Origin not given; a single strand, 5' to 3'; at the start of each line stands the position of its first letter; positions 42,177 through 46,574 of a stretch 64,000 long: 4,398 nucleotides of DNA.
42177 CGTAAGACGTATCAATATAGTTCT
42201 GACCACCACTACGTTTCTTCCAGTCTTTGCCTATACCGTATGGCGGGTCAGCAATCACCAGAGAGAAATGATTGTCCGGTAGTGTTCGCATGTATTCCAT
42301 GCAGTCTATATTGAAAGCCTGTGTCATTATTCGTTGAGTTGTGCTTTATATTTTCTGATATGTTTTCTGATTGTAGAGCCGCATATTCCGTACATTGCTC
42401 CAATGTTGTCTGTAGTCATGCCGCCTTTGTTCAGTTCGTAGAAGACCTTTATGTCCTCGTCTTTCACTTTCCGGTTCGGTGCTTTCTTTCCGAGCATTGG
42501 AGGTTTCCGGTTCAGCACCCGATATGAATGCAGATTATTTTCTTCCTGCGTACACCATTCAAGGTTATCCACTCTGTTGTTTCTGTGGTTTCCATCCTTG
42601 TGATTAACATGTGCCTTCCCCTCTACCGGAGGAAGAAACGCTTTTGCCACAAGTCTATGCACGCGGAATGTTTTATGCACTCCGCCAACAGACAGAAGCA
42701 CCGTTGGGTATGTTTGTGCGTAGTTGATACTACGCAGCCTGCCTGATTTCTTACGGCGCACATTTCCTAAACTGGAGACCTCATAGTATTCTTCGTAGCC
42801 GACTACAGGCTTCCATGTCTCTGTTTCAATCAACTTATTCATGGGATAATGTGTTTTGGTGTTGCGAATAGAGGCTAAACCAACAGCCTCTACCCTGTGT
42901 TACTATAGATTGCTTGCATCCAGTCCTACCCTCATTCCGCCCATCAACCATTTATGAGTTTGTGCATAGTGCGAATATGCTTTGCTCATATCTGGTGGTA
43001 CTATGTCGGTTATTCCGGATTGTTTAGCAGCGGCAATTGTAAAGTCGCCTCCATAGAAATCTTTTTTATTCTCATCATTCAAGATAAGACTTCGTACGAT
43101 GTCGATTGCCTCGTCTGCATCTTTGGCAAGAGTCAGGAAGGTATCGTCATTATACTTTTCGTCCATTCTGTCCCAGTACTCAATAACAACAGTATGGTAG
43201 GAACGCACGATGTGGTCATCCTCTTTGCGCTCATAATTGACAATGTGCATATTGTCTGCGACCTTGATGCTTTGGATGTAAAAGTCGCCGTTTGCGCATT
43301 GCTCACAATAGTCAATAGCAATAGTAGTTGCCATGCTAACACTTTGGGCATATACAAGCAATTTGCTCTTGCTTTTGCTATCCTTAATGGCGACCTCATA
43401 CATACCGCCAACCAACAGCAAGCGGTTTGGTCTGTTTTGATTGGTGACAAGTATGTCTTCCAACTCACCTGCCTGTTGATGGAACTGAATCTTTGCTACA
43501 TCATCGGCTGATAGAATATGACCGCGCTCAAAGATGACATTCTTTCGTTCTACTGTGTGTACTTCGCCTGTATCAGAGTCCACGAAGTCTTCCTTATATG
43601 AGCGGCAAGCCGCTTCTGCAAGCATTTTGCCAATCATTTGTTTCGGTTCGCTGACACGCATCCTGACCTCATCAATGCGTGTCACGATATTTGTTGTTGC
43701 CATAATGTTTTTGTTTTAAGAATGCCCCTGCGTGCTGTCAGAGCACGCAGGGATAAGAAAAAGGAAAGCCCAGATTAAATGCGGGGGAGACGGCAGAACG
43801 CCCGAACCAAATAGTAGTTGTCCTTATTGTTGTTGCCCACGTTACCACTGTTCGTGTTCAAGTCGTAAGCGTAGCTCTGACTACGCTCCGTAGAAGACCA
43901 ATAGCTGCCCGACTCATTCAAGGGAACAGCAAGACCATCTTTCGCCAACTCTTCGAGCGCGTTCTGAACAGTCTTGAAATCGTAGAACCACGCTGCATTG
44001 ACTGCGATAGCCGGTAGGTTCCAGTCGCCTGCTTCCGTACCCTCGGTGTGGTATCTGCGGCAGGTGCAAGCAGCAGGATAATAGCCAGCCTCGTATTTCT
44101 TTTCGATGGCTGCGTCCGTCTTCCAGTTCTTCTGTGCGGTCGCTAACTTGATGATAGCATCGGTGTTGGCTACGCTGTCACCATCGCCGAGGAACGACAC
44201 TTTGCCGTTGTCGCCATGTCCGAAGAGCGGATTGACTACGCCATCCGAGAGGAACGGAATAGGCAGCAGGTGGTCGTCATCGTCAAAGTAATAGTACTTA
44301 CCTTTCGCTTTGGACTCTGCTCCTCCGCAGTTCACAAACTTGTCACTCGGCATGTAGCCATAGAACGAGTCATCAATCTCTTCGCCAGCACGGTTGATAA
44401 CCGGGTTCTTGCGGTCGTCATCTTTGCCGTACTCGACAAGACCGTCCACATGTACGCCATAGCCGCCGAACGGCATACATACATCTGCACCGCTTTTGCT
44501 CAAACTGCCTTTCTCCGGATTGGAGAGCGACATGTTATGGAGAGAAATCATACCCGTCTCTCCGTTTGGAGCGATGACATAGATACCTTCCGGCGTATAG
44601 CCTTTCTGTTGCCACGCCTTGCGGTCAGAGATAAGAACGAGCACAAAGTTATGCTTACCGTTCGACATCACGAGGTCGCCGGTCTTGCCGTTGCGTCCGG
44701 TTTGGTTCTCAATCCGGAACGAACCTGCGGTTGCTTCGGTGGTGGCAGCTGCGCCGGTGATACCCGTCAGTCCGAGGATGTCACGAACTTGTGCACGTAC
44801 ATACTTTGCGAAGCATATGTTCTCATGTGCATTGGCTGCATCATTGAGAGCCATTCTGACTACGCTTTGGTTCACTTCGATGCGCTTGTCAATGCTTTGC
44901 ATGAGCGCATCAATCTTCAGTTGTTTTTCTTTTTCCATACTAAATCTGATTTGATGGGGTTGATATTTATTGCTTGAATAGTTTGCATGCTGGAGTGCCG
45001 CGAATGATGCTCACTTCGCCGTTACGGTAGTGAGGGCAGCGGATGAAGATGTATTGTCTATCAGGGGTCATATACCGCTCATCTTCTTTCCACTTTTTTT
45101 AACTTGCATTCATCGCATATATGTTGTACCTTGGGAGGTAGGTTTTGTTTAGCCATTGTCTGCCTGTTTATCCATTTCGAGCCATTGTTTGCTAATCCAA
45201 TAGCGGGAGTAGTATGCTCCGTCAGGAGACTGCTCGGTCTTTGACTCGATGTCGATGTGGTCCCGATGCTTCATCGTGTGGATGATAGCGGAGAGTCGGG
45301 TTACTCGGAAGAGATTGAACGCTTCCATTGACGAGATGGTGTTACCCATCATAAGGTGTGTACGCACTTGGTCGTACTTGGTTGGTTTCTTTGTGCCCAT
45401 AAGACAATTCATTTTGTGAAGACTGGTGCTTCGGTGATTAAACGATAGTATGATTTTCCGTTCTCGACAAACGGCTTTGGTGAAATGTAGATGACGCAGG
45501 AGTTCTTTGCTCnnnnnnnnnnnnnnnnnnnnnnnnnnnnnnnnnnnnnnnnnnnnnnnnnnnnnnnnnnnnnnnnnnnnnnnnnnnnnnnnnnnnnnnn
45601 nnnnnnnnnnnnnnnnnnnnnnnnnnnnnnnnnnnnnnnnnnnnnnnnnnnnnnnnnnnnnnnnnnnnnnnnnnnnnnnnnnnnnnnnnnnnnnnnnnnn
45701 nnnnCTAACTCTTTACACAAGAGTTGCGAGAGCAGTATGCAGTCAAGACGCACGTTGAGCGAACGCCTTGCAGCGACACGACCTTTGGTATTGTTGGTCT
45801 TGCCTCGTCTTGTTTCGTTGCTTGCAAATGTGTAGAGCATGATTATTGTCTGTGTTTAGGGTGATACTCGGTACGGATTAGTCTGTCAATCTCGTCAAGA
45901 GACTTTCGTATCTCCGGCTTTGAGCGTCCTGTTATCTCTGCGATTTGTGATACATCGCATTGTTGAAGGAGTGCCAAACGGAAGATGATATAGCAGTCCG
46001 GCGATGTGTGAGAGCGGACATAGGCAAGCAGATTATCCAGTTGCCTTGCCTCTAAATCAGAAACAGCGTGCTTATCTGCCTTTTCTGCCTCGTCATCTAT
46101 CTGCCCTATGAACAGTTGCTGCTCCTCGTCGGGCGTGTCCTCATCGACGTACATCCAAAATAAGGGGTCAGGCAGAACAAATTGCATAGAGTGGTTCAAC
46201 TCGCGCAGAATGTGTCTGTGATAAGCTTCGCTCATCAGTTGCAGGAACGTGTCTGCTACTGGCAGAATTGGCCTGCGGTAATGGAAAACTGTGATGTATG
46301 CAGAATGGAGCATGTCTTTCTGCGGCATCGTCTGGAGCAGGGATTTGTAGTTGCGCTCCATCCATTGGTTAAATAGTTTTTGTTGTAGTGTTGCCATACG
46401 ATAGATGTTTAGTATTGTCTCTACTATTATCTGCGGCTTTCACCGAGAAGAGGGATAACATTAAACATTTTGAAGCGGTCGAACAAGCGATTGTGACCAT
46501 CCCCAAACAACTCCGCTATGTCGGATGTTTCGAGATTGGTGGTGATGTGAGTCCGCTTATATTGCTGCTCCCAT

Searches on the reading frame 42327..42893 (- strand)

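Call 68: search_protein_families(library=phrogs, proteins=[window:42327-42893:-], max_evalue=0.01)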
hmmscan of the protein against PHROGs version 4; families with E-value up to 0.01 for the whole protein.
window:42327-42893:- (188 aa): 17 families
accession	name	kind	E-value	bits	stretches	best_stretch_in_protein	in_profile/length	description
phrog_59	-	DNA, RNA and nucleotide metabolism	6e-47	162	1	16-183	129-270/423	HNH endonuclease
phrog_959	-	DNA, RNA and nucleotide metabolism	7.5e-34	117.4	1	23-131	4-114/138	HNH endonuclease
phrog_1492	-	DNA, RNA and nucleotide metabolism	1.2e-28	101.4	1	20-125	40-161/414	HNH endonuclease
phrog_99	-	DNA, RNA and nucleotide metabolism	2.6e-12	48.1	1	15-124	105-206/383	HNH endonuclease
phrog_37683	-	unknown function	8.7e-12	45.7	1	35-144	119-227/279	-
phrog_826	-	DNA, RNA and nucleotide metabolism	3.3e-10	41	1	41-128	74-161/281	HNH endonuclease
phrog_17657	-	DNA, RNA and nucleotide metabolism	1.3e-08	35.8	1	39-114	81-165/168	HNH endonuclease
phrog_7545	-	DNA, RNA and nucleotide metabolism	1.7e-07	32.6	1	73-123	81-134/160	HNH endonuclease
phrog_4578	-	DNA, RNA and nucleotide metabolism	3.2e-06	28.1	1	73-121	9-57/130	HNH endonuclease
phrog_15471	-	DNA, RNA and nucleotide metabolism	6.6e-06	27.1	1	73-175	29-112/183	HNH endonuclease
phrog_323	-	transcription regulation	0.0001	23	1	129-184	137-190/319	transcriptional regulator, D5-like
phrog_11376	-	unknown function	0.00026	22.2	1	122-185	21-85/134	-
phrog_30377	-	DNA, RNA and nucleotide metabolism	0.00091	20.3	1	78-123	12-55/82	HNH endonuclease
phrog_517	-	DNA, RNA and nucleotide metabolism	0.0016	20.3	1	118-181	60-124/128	HTH DNA binding protein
phrog_14913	-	DNA, RNA and nucleotide metabolism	0.0033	18.5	1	92-119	57-84/149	HNH endonuclease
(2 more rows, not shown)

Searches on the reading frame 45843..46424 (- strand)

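Call 68: search_protein_families(library=phrogs, proteins=[window:45843-46424:-], max_evalue=0.01)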
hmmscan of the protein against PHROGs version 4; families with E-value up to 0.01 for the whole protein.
window:45843-46424:- (193 aa): 1 family
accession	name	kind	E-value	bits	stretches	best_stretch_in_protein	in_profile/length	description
phrog_79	-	transcription regulation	0.00039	21.1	1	108-176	50-126/156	anti-termination protein Q-like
